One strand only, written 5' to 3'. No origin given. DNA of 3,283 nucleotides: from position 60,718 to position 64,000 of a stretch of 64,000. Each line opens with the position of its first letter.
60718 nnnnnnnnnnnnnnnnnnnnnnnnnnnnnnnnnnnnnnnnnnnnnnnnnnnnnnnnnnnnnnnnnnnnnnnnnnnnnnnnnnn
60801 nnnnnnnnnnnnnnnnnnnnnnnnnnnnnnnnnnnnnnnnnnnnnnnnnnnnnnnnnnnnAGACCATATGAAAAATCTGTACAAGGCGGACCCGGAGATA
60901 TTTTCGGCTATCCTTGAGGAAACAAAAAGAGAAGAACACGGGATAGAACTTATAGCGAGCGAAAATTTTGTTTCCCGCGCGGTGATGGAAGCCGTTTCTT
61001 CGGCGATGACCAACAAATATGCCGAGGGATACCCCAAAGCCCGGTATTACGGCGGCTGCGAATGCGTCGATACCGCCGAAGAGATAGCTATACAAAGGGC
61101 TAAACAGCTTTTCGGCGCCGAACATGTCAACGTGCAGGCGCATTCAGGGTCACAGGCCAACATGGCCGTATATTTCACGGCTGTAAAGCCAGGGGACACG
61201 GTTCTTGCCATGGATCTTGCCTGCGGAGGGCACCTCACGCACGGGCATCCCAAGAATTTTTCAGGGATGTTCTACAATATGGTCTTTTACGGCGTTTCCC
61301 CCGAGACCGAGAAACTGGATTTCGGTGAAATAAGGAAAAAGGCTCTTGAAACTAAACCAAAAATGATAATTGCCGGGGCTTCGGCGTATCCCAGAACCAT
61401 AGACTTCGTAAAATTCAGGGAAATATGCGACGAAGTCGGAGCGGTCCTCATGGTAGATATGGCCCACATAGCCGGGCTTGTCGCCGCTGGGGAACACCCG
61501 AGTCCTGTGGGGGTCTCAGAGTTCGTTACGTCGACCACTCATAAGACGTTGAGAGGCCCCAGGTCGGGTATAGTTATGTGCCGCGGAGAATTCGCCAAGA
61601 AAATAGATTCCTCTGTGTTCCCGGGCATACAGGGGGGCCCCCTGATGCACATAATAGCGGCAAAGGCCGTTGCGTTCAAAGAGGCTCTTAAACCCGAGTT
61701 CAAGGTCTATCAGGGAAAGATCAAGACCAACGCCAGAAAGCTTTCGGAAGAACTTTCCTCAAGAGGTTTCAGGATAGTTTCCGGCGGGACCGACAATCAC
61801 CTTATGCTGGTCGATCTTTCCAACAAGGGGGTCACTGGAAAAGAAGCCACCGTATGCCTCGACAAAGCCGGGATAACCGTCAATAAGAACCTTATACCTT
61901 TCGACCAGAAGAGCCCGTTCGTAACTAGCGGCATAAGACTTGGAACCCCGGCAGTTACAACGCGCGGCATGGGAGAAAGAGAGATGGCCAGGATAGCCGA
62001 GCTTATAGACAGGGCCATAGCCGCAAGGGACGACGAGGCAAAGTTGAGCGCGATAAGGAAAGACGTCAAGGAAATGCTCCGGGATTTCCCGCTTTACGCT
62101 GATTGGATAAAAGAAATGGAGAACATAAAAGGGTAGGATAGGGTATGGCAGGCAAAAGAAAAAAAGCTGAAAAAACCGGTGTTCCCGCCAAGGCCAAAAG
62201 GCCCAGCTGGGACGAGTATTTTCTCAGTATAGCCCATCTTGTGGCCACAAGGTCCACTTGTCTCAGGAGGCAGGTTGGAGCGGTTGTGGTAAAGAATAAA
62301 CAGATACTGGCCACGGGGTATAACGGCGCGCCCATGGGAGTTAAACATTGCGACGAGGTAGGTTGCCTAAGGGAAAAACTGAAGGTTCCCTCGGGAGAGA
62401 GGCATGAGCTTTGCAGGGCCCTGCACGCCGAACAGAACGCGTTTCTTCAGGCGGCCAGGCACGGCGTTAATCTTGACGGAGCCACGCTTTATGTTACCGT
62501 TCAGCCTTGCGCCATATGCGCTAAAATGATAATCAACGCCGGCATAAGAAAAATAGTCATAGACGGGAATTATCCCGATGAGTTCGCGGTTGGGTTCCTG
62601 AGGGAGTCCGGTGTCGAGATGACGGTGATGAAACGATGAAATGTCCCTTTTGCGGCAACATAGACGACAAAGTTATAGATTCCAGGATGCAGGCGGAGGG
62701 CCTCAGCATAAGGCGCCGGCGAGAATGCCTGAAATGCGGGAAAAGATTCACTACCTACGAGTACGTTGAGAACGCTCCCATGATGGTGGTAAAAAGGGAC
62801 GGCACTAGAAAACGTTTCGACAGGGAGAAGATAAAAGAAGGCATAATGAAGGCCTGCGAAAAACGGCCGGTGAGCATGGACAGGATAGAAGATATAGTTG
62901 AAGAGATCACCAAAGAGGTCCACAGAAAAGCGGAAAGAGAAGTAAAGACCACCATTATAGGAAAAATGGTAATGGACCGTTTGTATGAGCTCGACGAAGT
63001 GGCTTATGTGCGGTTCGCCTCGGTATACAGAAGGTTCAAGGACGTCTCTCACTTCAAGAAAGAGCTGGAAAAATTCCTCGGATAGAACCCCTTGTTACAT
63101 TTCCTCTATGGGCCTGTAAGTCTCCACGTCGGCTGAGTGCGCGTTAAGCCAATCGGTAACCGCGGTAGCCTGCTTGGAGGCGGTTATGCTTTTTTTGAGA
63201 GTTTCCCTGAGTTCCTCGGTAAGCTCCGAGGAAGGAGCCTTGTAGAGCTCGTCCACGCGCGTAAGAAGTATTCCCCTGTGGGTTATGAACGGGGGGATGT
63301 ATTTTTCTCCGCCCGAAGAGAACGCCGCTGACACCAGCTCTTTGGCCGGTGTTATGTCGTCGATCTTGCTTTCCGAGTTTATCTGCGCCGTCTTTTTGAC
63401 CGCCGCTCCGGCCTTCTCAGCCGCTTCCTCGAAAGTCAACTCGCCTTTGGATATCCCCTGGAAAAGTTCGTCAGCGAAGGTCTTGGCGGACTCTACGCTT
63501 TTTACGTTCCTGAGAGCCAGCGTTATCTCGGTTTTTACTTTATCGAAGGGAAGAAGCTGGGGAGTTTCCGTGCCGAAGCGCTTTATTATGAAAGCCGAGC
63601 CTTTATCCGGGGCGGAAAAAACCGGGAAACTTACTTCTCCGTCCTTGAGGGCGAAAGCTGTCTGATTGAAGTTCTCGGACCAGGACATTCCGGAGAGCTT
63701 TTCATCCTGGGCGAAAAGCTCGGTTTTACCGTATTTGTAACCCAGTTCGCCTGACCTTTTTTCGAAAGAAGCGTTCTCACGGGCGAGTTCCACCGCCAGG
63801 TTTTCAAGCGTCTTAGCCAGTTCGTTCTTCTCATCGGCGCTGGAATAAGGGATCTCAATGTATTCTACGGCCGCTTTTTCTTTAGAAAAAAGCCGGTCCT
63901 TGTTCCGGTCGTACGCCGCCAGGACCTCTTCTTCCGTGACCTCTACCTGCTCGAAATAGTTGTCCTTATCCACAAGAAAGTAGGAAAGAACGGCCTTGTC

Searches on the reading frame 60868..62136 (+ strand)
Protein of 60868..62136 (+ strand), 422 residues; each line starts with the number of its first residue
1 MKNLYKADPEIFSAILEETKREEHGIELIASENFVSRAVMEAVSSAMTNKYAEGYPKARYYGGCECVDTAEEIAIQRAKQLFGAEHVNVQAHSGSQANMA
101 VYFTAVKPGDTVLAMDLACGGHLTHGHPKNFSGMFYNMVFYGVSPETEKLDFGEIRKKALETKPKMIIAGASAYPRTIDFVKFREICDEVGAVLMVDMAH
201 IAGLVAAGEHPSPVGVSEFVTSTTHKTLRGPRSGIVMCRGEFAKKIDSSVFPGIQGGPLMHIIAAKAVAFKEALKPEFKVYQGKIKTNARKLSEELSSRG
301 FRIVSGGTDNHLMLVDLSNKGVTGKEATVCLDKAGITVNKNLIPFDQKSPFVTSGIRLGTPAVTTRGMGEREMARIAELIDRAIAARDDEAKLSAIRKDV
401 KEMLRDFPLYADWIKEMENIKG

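Call 95: search_protein_families(library=pfam, proteins=[window:60868-62136:+], max_evalue=0.00001)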
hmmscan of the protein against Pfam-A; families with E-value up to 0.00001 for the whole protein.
window:60868-62136:+ (422 aa): 2 families
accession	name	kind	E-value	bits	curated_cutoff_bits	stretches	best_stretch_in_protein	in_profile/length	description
PF00464.25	SHMT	-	1.6e-166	554.3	27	1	5-380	2-399/399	Serine hydroxymethyltransferase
PF00155.27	Aminotran_1_2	-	6.2e-07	29.4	19.7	1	79-340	52-332/361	Aminotransferase class I and II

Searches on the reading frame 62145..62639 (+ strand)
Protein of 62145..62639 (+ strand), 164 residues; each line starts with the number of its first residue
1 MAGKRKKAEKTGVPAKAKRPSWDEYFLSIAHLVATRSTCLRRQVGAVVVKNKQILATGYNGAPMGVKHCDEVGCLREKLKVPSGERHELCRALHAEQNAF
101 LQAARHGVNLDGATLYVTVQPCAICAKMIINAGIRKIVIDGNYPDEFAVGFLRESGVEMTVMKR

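Call 95: search_protein_families(library=pfam, proteins=[window:62145-62639:+], max_evalue=0.00001)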
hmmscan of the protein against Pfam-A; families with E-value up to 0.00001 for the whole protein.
window:62145-62639:+ (164 aa): 3 families
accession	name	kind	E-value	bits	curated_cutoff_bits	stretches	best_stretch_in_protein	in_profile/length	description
PF00383.29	dCMP_cyt_deam_1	-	1.5e-27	95.9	25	1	21-139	2-100/102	Cytidine and deoxycytidylate deaminase zinc-binding region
PF14437.12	MafB19-deam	-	6.4e-23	81.7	27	1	21-150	2-110/142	MafB19-like deaminase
PF14439.12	Bd3614-deam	-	5.9e-07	29.9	38.5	1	92-144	34-89/113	Bd3614-like deaminase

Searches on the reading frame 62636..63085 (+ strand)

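Call 95: search_protein_families(library=pfam, proteins=[window:62636-63085:+], max_evalue=0.00001)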
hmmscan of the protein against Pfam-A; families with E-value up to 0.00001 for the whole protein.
window:62636-63085:+ (149 aa): 2 families
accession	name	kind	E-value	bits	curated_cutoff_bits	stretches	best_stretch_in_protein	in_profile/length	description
PF03477.21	ATP-cone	-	6.9e-26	91.1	25.8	1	49-136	1-87/88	ATP cone domain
PF22811.2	Zn_ribbon_NrdR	-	2.6e-22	78.9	27.2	1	1-42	1-42/42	Transcriptional repressor NrdR-like, N-terminal domain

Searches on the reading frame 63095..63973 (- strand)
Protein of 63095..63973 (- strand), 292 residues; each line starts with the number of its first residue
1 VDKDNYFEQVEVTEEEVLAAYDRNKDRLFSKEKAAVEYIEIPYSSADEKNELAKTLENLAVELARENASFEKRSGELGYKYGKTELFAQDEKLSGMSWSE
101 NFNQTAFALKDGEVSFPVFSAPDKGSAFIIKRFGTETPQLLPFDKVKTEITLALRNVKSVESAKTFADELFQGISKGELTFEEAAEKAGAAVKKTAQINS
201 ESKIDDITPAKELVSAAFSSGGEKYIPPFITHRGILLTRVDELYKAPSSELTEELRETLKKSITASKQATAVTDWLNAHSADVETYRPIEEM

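Call 95: search_protein_families(library=pfam, proteins=[window:63095-63973:-], max_evalue=0.00001)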
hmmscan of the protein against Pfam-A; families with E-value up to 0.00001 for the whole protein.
window:63095-63973:- (292 aa): 2 families
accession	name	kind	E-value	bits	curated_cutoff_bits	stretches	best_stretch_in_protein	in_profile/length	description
PF13145.12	Rotamase_2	-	3.4e-13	50.9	27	1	12-147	1-120/121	PPIC-type PPIASE domain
PF00639.27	Rotamase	-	7.2e-06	27.3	21.7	0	48-120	14-86/97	PPIC-type PPIASE domain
